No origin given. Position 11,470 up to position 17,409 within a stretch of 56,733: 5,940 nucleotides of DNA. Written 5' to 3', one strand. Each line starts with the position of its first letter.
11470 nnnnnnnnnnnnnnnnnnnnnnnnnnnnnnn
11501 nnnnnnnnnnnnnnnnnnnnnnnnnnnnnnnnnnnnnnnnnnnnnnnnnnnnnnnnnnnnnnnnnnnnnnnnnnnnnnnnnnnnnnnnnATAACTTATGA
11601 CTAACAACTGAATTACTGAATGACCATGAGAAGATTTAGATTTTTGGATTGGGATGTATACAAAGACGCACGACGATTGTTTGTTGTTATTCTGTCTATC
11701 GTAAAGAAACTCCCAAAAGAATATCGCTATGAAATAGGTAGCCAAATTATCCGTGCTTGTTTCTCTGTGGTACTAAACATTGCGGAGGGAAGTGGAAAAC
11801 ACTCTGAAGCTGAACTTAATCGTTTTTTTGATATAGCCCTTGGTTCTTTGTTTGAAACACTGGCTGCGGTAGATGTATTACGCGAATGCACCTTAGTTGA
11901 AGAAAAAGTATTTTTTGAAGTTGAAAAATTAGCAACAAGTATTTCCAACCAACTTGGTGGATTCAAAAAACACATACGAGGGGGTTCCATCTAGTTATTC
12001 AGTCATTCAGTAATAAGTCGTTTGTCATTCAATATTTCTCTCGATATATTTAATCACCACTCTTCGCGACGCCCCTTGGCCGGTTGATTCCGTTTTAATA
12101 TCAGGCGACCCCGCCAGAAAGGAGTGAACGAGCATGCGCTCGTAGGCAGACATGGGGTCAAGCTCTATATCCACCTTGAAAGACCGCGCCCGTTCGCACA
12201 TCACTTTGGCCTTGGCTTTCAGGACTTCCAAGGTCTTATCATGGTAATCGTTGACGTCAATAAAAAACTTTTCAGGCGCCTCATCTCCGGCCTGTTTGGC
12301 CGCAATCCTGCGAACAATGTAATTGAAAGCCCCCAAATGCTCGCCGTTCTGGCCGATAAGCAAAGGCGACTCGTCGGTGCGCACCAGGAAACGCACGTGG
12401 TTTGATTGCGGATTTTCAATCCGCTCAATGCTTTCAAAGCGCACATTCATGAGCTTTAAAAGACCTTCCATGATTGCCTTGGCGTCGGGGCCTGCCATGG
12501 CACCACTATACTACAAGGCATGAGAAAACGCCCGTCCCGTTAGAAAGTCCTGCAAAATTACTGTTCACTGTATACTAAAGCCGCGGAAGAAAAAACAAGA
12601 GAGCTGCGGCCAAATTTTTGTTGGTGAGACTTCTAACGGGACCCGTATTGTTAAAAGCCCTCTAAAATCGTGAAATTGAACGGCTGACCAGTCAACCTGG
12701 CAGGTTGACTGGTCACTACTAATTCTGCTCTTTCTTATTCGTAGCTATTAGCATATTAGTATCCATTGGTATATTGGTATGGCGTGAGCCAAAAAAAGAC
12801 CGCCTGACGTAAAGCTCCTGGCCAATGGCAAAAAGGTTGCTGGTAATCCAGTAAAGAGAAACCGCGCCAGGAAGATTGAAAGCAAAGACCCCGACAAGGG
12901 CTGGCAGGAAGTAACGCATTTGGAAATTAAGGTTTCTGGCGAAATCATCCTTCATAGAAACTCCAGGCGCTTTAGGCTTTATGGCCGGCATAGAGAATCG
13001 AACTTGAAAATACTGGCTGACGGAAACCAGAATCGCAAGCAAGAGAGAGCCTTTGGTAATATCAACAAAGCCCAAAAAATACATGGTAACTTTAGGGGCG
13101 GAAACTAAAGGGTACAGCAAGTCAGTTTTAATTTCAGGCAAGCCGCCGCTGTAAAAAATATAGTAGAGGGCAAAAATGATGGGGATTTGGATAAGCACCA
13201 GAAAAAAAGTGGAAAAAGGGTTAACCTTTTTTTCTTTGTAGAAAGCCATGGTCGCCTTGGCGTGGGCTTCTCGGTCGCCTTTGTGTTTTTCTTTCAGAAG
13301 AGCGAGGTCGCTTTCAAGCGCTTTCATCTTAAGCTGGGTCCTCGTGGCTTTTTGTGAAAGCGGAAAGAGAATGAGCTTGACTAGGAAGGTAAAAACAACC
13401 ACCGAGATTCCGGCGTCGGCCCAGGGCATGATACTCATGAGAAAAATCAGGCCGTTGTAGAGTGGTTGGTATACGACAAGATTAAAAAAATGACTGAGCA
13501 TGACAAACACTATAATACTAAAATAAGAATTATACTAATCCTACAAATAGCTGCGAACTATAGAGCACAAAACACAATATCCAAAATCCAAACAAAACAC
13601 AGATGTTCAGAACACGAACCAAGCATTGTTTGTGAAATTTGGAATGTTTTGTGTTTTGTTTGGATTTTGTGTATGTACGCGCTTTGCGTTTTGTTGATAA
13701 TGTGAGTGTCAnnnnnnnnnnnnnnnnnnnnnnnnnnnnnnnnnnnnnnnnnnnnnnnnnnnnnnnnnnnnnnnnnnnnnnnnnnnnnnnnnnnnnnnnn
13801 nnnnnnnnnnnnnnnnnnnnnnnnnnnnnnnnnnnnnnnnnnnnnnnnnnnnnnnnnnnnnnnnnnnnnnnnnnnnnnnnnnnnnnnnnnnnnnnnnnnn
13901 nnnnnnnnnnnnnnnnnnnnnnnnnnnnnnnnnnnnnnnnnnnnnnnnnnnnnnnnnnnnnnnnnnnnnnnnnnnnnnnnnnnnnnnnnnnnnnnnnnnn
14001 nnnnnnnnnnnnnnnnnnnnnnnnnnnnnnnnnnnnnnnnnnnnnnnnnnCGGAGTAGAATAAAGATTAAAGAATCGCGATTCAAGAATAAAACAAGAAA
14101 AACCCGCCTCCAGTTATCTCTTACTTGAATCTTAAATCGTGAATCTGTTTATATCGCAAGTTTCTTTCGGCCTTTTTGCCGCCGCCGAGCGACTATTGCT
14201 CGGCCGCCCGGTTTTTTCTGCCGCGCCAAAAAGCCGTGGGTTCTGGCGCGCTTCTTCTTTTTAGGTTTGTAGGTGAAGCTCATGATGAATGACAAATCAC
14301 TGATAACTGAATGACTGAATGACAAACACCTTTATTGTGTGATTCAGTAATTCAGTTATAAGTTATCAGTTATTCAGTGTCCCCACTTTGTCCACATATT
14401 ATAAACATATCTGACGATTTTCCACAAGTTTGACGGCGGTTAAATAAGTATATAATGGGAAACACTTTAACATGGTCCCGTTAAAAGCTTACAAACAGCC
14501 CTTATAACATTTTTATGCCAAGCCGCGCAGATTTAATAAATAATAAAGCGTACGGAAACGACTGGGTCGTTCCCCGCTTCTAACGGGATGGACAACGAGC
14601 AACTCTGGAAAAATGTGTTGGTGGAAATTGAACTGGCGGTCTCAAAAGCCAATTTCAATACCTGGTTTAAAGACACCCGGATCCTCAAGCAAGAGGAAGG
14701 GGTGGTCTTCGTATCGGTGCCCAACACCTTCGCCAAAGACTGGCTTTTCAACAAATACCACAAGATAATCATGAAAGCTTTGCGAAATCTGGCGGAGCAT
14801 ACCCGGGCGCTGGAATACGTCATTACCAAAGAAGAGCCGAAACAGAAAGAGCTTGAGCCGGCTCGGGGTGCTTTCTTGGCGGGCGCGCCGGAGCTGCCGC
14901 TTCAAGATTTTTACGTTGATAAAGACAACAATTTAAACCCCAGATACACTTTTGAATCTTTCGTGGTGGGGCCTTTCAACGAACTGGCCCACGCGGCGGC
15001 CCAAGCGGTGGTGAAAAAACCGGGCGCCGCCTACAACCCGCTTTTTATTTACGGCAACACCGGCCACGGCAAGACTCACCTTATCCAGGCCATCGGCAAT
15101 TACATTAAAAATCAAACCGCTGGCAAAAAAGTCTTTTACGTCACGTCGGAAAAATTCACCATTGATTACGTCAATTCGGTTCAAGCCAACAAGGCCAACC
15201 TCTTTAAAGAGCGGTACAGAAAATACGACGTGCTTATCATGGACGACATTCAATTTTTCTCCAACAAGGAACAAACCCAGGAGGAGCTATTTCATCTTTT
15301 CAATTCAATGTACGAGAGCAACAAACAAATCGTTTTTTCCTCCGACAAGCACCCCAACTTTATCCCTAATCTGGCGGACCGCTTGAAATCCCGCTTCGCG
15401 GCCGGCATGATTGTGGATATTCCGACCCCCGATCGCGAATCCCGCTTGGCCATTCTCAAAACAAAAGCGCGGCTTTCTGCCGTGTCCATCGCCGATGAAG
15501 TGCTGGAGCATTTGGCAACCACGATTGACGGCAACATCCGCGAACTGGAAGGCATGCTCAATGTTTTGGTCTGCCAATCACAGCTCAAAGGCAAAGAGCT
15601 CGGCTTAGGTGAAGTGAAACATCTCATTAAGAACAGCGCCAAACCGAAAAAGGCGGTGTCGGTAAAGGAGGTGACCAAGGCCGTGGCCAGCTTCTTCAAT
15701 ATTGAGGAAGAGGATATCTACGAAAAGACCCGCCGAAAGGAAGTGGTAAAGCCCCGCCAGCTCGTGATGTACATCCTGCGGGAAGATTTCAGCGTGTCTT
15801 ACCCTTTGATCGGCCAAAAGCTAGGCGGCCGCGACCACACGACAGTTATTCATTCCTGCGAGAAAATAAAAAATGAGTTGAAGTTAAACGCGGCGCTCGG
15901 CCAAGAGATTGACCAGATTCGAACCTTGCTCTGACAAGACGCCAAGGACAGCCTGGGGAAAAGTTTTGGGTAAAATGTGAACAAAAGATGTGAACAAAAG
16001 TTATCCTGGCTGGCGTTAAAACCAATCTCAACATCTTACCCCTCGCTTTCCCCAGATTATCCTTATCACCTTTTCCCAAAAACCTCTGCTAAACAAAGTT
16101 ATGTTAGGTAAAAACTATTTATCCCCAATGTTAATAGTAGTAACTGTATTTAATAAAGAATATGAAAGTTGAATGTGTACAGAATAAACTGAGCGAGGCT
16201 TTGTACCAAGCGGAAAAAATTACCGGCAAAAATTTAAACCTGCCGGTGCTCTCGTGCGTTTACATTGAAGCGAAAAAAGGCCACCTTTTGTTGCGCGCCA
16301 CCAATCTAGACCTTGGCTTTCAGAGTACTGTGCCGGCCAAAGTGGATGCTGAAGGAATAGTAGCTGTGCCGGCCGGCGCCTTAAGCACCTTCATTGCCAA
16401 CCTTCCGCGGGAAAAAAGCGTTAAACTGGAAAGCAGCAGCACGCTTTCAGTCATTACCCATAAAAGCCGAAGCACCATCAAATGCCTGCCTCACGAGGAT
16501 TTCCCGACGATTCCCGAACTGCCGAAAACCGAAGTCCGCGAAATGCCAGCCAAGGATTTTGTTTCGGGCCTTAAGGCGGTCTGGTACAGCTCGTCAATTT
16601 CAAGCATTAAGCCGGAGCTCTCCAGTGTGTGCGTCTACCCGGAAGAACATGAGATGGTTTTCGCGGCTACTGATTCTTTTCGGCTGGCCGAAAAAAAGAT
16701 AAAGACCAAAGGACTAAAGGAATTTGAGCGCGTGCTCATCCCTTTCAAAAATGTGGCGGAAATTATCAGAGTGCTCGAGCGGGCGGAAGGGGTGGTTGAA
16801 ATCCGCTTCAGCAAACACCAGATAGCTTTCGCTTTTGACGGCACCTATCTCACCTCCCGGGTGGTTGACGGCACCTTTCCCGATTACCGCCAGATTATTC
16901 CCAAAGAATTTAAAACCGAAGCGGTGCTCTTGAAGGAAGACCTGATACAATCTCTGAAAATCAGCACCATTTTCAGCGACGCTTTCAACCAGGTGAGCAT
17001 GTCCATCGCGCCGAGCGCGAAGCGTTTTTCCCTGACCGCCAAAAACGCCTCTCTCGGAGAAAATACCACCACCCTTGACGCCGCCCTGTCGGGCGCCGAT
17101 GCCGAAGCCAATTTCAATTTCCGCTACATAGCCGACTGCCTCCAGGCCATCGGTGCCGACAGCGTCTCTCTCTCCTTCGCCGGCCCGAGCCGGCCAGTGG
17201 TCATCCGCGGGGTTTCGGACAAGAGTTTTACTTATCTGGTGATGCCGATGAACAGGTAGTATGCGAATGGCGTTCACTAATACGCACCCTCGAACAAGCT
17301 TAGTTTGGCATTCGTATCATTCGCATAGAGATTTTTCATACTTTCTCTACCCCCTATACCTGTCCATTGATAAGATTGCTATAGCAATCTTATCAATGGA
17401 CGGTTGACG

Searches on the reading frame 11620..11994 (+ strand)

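Call 87: search_protein_families(library=pfam, proteins=[window:11620-11994:+], max_evalue=0.0001)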
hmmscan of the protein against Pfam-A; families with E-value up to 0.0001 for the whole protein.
window:11620-11994:+ (124 aa): 1 family
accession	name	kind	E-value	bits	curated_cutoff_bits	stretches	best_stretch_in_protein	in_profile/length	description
PF05635.17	23S_rRNA_IVP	-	1.8e-25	89.6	33.8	1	10-113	2-105/106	23S rRNA-intervening sequence protein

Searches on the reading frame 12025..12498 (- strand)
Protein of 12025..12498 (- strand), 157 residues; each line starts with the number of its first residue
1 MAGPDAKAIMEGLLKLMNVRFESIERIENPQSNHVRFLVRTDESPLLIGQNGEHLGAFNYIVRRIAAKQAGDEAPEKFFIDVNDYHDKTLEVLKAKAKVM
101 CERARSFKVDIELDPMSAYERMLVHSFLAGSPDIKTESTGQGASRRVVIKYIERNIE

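Call 87: search_protein_families(library=pfam, proteins=[window:12025-12498:-], max_evalue=0.0001)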
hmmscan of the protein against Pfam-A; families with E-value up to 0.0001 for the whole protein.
window:12025-12498:- (157 aa): 1 family
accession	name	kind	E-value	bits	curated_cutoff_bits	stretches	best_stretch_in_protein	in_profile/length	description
PF01424.28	R3H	-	3.4e-13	49.9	26.8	1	97-150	7-59/60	R3H domain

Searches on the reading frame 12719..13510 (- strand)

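Call 44: search_protein_families(library=pfam, proteins=[window:12719-13510:-], max_evalue=0.00001)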
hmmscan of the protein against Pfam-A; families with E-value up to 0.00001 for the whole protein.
window:12719-13510:- (263 aa): 1 family
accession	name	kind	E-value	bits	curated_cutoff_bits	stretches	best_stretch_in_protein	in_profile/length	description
PF02096.25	60KD_IMP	-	3.7e-41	141.2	35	1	34-237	2-163/163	60Kd inner membrane protein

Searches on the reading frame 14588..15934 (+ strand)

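Call 44: search_protein_families(library=pfam, proteins=[window:14588-15934:+], max_evalue=0.00001)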
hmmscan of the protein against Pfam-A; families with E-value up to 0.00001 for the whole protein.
window:14588-15934:+ (448 aa): 5 families
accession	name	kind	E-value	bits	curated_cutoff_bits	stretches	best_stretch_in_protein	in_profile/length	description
PF00308.24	Bac_DnaA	-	1.4e-67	227.3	23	1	116-277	1-162/162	Bacterial DnaA ATPAse domain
PF08299.17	Bac_DnaA_C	-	2.3e-25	88.8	31.5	1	360-427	2-69/69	Bacterial dnaA protein helix-turn-helix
PF11638.13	DnaA_N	-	1.5e-15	57.1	24.6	1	5-66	2-64/65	DnaA N-terminal domain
PF01695.23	IstB_IS21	-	8.1e-10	39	24.1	1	152-251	95-192/238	IstB-like ATP binding protein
PF00004.35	AAA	-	1.2e-07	32.6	21.2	1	153-270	2-127/131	ATPase family associated with various cellular activities (AAA)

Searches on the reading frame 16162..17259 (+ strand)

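Call 44: search_protein_families(library=pfam, proteins=[window:16162-17259:+], max_evalue=0.00001)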
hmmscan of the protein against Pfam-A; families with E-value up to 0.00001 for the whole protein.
window:16162-17259:+ (365 aa): 3 families
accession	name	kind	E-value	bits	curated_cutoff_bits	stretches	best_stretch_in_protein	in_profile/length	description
PF02767.21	DNA_pol3_beta_2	-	2.6e-23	83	27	1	129-241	3-116/116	DNA polymerase III beta subunit, central domain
PF00712.24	DNA_pol3_beta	-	1e-22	81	24.4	1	1-118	1-120/120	DNA polymerase III beta subunit, N-terminal domain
PF02768.20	DNA_pol3_beta_3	-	1.4e-20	73.8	27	1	243-363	1-120/121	DNA polymerase III beta subunit, C-terminal domain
